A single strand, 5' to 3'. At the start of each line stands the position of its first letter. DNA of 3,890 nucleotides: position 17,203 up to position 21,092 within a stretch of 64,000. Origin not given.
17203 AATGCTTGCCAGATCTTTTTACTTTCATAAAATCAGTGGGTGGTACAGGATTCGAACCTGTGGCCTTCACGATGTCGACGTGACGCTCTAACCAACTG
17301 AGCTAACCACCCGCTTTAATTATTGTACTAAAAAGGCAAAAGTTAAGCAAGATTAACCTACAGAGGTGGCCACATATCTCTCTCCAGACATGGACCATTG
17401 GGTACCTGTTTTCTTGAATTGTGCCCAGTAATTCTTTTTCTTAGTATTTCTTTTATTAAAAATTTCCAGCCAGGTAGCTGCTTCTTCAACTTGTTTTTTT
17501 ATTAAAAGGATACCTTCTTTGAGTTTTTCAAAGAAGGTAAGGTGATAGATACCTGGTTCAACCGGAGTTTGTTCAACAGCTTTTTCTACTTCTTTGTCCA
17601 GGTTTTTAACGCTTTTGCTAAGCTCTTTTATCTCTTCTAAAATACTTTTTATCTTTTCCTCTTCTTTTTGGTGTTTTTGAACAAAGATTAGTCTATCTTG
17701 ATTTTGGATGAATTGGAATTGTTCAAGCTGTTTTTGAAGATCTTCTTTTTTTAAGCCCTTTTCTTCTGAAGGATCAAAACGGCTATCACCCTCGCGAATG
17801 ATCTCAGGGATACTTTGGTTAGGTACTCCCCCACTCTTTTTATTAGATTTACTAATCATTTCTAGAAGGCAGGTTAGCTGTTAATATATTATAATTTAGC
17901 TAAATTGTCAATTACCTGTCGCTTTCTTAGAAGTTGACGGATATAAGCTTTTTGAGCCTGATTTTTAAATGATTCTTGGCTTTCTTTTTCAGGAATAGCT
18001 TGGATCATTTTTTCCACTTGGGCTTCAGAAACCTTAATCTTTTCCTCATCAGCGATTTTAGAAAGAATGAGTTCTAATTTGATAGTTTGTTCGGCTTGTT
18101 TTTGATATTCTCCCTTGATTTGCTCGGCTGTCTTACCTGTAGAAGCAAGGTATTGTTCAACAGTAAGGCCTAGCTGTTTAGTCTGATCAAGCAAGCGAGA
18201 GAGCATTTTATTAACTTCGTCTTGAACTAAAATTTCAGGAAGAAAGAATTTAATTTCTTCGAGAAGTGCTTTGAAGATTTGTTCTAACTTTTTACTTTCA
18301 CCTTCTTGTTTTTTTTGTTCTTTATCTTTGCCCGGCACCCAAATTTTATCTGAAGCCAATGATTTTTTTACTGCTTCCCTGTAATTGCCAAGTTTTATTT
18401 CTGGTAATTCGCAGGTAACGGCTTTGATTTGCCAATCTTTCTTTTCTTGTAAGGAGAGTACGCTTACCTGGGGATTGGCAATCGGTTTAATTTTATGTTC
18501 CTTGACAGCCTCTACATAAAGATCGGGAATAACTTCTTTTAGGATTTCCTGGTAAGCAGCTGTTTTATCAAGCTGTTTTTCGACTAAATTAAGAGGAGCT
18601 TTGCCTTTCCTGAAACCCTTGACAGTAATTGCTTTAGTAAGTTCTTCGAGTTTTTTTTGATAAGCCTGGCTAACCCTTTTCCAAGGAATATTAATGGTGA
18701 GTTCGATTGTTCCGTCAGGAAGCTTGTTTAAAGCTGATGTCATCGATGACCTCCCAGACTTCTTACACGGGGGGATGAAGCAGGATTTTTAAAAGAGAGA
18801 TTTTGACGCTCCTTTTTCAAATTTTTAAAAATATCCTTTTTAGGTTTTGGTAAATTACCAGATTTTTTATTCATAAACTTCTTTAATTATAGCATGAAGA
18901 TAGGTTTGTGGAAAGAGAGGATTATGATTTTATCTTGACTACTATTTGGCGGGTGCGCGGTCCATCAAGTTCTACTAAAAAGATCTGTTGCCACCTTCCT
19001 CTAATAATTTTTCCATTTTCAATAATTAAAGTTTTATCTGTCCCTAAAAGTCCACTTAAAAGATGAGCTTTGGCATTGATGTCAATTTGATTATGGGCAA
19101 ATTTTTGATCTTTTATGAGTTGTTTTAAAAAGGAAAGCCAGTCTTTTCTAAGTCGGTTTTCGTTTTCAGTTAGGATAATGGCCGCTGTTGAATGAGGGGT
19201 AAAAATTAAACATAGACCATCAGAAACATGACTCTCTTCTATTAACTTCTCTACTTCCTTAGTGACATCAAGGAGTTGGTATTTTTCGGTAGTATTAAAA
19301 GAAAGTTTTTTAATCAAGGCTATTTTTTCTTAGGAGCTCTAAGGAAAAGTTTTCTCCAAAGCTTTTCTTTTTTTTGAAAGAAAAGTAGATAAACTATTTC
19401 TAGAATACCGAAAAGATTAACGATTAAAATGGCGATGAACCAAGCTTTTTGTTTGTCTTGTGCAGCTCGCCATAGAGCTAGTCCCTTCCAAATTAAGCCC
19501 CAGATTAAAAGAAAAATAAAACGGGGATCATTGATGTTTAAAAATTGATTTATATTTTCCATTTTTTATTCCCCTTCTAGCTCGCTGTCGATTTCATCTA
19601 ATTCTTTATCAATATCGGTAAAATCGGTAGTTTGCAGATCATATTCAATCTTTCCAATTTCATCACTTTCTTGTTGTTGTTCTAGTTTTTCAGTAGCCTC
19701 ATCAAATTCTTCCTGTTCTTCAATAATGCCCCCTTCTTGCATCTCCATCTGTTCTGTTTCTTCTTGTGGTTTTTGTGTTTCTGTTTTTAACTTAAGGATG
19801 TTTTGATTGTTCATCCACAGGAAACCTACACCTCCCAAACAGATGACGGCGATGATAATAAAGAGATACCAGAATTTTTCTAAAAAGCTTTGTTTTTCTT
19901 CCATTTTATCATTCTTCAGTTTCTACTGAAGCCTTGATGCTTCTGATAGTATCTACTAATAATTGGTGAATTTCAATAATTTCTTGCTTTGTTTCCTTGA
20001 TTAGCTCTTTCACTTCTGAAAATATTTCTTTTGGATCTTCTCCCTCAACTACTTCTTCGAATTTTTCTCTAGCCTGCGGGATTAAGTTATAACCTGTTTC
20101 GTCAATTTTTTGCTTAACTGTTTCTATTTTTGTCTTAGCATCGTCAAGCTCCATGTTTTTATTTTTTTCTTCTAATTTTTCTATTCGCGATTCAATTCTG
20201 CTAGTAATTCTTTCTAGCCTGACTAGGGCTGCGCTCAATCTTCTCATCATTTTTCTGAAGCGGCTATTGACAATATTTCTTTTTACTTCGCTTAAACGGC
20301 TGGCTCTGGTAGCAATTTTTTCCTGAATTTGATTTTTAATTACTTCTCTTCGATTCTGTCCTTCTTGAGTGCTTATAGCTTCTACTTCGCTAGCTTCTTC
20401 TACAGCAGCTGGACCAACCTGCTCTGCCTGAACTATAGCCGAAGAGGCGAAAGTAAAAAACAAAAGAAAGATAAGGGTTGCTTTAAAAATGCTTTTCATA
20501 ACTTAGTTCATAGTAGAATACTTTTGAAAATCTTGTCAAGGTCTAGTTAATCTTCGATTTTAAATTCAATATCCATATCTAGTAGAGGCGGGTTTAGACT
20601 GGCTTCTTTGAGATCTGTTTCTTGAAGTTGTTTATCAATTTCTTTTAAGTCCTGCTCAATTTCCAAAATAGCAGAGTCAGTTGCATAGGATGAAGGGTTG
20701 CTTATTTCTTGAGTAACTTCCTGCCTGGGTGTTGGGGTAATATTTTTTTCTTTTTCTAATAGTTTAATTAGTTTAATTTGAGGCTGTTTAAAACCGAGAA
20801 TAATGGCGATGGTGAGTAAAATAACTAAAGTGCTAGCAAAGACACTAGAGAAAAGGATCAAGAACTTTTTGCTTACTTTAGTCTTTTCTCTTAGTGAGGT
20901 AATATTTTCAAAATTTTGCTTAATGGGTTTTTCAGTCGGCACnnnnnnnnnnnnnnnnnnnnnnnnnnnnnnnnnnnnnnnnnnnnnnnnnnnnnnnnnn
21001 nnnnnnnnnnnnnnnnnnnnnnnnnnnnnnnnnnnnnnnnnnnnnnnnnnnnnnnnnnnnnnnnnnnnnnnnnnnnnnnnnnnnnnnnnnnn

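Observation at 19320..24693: MacAB-type tripartite exporter co-transcribed with five tightly coupled small secreted/membrane proteins of unknown function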

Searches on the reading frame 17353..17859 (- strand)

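Call 61: search_protein_families(library=pfam, proteins=[window:17353-17859:-], max_evalue=0.001)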
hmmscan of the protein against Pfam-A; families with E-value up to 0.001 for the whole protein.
window:17353-17859:- (168 aa): 1 family
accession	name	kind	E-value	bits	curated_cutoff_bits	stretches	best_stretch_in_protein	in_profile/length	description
PF18904.5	DUF5660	-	6.1e-35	120.2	24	1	61-168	1-109/109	Domain of unknown function (DUF5660)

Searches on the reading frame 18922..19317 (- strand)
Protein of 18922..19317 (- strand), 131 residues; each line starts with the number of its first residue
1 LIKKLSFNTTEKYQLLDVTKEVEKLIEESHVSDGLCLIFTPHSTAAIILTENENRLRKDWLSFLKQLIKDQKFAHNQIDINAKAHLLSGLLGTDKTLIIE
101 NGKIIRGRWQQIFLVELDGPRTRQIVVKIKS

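Call 3: search_protein_families(library=pfam, proteins=[window:18922-19317:-], max_evalue=0.1)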
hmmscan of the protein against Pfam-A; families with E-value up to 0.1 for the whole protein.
window:18922-19317:- (131 aa): 1 family
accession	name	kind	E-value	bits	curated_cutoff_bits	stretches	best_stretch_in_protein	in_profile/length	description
PF01894.22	UPF0047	-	8.4e-35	119.9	27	1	17-129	1-117/117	Uncharacterised protein family UPF0047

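Call 4: search_protein_families(library=ncbifam, proteins=[window:18922-19317:-], max_evalue=0.1)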
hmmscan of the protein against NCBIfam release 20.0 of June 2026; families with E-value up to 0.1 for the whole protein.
window:18922-19317:- (131 aa): 2 families
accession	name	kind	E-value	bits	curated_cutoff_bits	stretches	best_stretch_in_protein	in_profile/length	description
TIGR00149.1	TIGR00149_YjbQ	hypoth_equivalog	2.9e-38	130.6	67.75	1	4-130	2-130/132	secondary thiamine-phosphate synthase enzyme YjbQ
TIGR01056.1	topB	subfamily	0.06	11.8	515.75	1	19-85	359-426/706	DNA topoisomerase III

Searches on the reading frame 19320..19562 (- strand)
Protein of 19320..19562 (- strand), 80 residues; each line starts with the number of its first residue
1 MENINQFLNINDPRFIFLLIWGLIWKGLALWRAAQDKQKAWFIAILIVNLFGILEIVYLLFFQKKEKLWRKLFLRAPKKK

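Call 3: search_protein_families(library=pfam, proteins=[window:19320-19562:-], max_evalue=0.1)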
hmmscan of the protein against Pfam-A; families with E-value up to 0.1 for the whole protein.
window:19320-19562:- (80 aa): 3 families
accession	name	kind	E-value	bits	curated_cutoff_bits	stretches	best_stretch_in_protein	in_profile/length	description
PF18893.5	DUF5652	-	4.9e-24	84.3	23.4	1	5-68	6-69/71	Family of unknown function (DUF5652)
PF19589.4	DUF6095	-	0.0073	16.9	23.8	0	30-61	29-60/73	Family of unknown function (DUF6095)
PF11683.13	DUF3278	-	0.026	15.1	26.6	1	9-68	32-93/130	Protein of unknown function (DUF3278)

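Call 4: search_protein_families(library=ncbifam, proteins=[window:19320-19562:-], max_evalue=0.1)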
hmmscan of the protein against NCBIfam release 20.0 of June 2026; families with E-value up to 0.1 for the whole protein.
window:19320-19562:- (80 aa): 0 families

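Call 52: search_protein_families(library=padloc, proteins=[window:19320-19562:-], max_evalue=0.01)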
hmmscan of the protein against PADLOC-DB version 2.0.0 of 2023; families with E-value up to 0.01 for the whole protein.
window:19320-19562:- (80 aa): 0 families

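Call 53: search_protein_families(library=phrogs, proteins=[window:19320-19562:-], max_evalue=0.01)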
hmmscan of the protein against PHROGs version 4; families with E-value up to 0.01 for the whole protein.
window:19320-19562:- (80 aa): 0 families

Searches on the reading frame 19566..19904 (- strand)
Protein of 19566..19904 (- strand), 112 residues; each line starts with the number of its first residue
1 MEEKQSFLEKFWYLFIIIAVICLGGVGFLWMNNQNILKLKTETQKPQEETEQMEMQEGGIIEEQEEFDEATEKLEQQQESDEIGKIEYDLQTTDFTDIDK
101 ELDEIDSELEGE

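Call 3: search_protein_families(library=pfam, proteins=[window:19566-19904:-], max_evalue=0.1)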
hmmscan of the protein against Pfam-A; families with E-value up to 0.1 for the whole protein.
window:19566-19904:- (112 aa): 3 families
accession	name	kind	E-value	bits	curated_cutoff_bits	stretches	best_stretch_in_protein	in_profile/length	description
PF06237.18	SLC52_ribofla_tr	-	0.011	15.2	27.9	1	7-80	190-262/429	Solute carrier family 52, riboflavin transporter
PF06785.16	UPF0242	-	0.019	15.5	33.5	1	5-109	25-127/194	Uncharacterised protein family (UPF0242) N-terminus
PF14584.11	DUF4446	-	0.061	13.8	27.4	1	13-90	1-75/150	Protein of unknown function (DUF4446)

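Call 4: search_protein_families(library=ncbifam, proteins=[window:19566-19904:-], max_evalue=0.1)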
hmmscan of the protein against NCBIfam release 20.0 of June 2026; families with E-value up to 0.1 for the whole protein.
window:19566-19904:- (112 aa): 3 families
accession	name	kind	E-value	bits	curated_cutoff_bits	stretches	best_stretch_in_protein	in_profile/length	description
NF038340.1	SAR2788_fam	subfamily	0.016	15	50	1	14-96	7-77/177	SAR2788 family putative toxin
TIGR02209.1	ftsL_broad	equivalog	0.024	14.6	42.45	1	15-66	6-56/85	cell division protein FtsL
NF005411.0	PRK06975.1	equivalog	0.084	11.2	414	1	11-73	327-389/660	fused uroporphyrinogen-III synthase HemD/membrane protein HemX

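Call 52: search_protein_families(library=padloc, proteins=[window:19566-19904:-], max_evalue=0.01)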
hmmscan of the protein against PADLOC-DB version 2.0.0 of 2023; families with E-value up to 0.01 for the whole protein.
window:19566-19904:- (112 aa): 1 family
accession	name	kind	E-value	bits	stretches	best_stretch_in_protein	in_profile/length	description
PDLC03812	RTasRmuC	-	0.0005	16.8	1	14-110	5-98/439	DRT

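Call 53: search_protein_families(library=phrogs, proteins=[window:19566-19904:-], max_evalue=0.01)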
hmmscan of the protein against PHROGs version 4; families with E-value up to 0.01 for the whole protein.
window:19566-19904:- (112 aa): 2 families
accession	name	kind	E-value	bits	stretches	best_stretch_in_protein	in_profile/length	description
phrog_739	-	lysis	0.00033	21.8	1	11-89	7-88/122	Rz-like spanin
phrog_89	-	lysis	0.0014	19.6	1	13-80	4-75/143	Rz-like spanin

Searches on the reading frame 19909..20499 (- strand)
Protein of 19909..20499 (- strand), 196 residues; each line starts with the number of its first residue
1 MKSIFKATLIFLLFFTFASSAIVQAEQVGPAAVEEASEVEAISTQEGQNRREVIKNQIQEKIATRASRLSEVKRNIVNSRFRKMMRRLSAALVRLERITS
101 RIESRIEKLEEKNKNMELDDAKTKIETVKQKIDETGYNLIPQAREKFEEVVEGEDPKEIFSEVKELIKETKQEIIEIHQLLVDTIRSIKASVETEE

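Call 3: search_protein_families(library=pfam, proteins=[window:19909-20499:-], max_evalue=0.1)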
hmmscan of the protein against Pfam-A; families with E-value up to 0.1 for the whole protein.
window:19909-20499:- (196 aa): 5 families
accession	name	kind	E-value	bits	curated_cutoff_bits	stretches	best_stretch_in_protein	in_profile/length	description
PF02601.20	Exonuc_VII_L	-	0.0018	18.2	35.9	1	31-147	133-259/315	Exonuclease VII, large subunit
PF05549.16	Allexi_40kDa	-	0.012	15.6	26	1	61-135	63-137/271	Allexivirus 40kDa protein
PF15960.10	DUF4763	-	0.023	14.4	30.1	1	103-177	24-97/236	Domain of unknown function (DUF4763)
PF24740.1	DUF7691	-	0.059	13.9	27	0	84-156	1-69/204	Domain of unknown function (DUF7691)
PF14970.11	TEDC1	-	0.096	13.4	27.4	0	35-117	68-148/169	Tubulin epsilon and delta complex protein 1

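Call 4: search_protein_families(library=ncbifam, proteins=[window:19909-20499:-], max_evalue=0.1)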
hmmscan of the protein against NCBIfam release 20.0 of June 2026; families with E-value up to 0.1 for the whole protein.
window:19909-20499:- (196 aa): 9 families
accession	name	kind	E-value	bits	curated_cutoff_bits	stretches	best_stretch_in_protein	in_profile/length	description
TIGR04527.1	mycoplas_twoTM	subfamily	6.7e-05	22.7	125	1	8-181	18-170/248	MG_279/MG_280 family protein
TIGR00237.1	xseA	equivalog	0.0022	17.2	180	1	31-145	249-360/389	exodeoxyribonuclease VII large subunit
NF001220.0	PRK00194.1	equivalog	0.0055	17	74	0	151-195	8-52/90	ACT domain-containing protein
NF009120.0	PRK12472.1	subfamily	0.0057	15.5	369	1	52-136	201-271/508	hypothetical protein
TIGR04038.1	tatD_link_rSAM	subfamily_domain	0.01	15.7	129.7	1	117-183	100-166/192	TatD family nuclease-associated radical SAM protein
NF033556.1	MerTP_fusion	equivalog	0.02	14.5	180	1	69-139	119-185/186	mercuric transport protein MerTP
NF052665.1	CC0731_fam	equivalog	0.031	14.2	130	0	66-97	41-72/74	CC0731 family SpdR-regulated protein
NF042955.1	Ppl_antiphage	equivalog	0.032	12.1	1000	1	54-181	439-568/882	anti-phage protein Ppl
NF033795.1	chaper_CopZ_Bs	exception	0.041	14.1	91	1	108-138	34-64/66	copper chaperone CopZ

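Call 23: find_homologous_proteins(query=window:19909-20499:-, max_evalue=0.001)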
Query window:19909-20499:- (196 aa): 3 proteins with E <= 0.001 among 296 candidates.
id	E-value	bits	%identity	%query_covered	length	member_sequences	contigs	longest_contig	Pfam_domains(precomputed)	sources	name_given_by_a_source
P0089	2.8e-109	380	100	100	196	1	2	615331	-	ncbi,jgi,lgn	-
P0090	2.4e-95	335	87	100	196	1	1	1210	-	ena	-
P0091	5.9e-15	74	31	82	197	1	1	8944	-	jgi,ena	-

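Call 32: search_protein_families(library=pfam, alignment_id=A2, max_evalue=0.01)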
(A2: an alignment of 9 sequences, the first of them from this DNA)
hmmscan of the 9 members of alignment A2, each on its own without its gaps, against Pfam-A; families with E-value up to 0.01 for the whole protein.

A. member 1, seq(196 aa): 1 family
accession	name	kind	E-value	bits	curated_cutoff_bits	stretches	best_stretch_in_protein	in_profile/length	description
PF02601.20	Exonuc_VII_L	-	0.0018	18.2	35.9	1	31-147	133-259/315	Exonuclease VII, large subunit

B. families by the number of members that match (of 9 scanned): 17 families
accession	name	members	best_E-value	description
PF06160.17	EzrA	6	1.3e-05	Septation ring formation regulator, EzrA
PF01544.23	CorA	3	1.3e-07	CorA-like Mg2+ transporter protein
PF13166.12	AAA_13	2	0.00013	AAA domain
PF02601.20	Exonuc_VII_L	2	0.0018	Exonuclease VII, large subunit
PF04100.18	Vps53_N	1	0.00015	Vps53, N-terminal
PF16342.10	DUF4972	1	0.00015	Domain of unknown function (DUF4972)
PF16888.10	YwqH-like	1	0.00035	YwqH-like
PF11546.13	CompInhib_SCIN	1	0.00039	Staphylococcal complement inhibitor SCIN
PF13700.11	DUF4158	1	0.0005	Domain of unknown function (DUF4158)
PF16326.10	ABC_tran_CTD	1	0.0006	ABC transporter C-terminal domain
PF20933.2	HpHbR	1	0.0029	Haptoglobin-hemoglobin receptor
PF18595.6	Nuf2_DHR10-like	1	0.0044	Nuf2, DHR10-like domain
PF16088.10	BORCS7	1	0.005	BLOC-1-related complex sub-unit 7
PF21074.2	GDH_C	1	0.0088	Glutamate dehydrogenase, C-terminal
PF22485.1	DUF6987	1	0.0089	Domain of unknown function (DUF6987)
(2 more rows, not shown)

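Call 36: find_homologous_proteins(query=A2, max_evalue=0.001)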
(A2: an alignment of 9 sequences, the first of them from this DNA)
Query A2 (9 sequences) (196 aa, profile of the alignment): 13 proteins with E <= 0.001 among 8000 candidates.
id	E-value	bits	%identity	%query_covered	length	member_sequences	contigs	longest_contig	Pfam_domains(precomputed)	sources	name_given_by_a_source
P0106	1.9e-62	228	22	96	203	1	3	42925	-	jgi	-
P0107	1.4e-58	216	27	95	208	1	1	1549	PF06160.18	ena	-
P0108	5.1e-58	214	28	88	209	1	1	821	-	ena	-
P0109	1.1e-57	213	27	71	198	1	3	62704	PF06160.18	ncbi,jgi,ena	-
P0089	1.5e-55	206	100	100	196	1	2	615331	-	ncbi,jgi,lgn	-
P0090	5.3e-53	197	87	100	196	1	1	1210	-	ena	-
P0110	5.2e-43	165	26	96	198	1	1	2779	-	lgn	-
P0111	5.1e-13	67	34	74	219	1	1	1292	-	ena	-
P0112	5.9e-13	67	33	74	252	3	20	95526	PF01442.24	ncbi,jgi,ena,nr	ncbi:MAG: hypothetical protein UR80_C0003G0012 [Parcubacteria group bacterium GW2011_GWB1_35_5]|nr:M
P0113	1.7e-9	55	27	85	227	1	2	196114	-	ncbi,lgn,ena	-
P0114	1.6e-8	52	26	76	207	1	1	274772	-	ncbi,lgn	-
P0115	1.7e-4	39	30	59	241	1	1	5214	-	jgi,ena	-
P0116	6.3e-4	37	29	91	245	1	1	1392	PF01442.24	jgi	jgi:DNA repair exonuclease SbcCD ATPase subunit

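Call 43: predict_structure(alignment_id=A5)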
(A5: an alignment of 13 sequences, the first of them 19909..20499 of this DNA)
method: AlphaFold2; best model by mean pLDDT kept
length: 196 residues; sequences in the alignment: 13
mean_pLDDT: 78.8   pTM: 0.63
mean pLDDT of the five models: 78.8, 77.8, 75.3, 74.6, 74.6
residues with pLDDT >= 90: 92; 70-90: 53; 50-70: 11; < 50: 40
segments of 3 or more residues with pLDDT < 50: 1-3, 5-9, 11-42
pLDDT, mean of each block of 10 residues (from residue 1): 46 39 34 41 62 85 86 87 94 97 95 89 96 94 90 78 94 97 94 79
secondary structure, 60 per line:
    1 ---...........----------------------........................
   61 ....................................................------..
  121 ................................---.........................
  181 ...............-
elements in order: H4-14 H37-112 H119-152 H156-195

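Call 52: search_protein_families(library=padloc, proteins=[window:19909-20499:-], max_evalue=0.01)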
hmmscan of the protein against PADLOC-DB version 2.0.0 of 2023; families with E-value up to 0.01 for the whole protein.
window:19909-20499:- (196 aa): 2 families
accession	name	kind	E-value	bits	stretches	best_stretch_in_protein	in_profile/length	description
PDLC03865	LmuB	-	0.00013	18.3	1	48-188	589-733/1007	-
PDLC03021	MTase_I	-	0.0034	14.3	1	102-181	408-489/491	Type I methyltransferase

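Call 53: search_protein_families(library=phrogs, proteins=[window:19909-20499:-], max_evalue=0.01)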
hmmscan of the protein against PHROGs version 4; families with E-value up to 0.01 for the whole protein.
window:19909-20499:- (196 aa): 0 families

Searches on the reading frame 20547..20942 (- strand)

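Call 3: search_protein_families(library=pfam, proteins=[window:20547-20942:-], max_evalue=0.1)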
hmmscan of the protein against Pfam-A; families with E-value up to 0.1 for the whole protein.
window:20547-20942:- (131 aa): 1 family
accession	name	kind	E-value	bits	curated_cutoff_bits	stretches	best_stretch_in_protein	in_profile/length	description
PF09716.15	ETRAMP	-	0.0024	18.2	29.1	1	6-53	32-77/81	Malarial early transcribed membrane protein (ETRAMP)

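Call 4: search_protein_families(library=ncbifam, proteins=[window:20547-20942:-], max_evalue=0.1)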
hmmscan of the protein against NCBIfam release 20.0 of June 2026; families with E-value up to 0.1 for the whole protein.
window:20547-20942:- (131 aa): 1 family
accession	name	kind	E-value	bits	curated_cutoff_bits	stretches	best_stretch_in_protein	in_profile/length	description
NF038274.1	strep_PBP1B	exception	0.062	11.6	1225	1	29-102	13-83/745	penicillin-binding protein PBP1B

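Call 52: search_protein_families(library=padloc, proteins=[window:20547-20942:-], max_evalue=0.01)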
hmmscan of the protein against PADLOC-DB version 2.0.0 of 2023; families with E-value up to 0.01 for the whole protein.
window:20547-20942:- (131 aa): 0 families

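Call 53: search_protein_families(library=phrogs, proteins=[window:20547-20942:-], max_evalue=0.01)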
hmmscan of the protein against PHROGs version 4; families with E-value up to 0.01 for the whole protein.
window:20547-20942:- (131 aa): 0 families
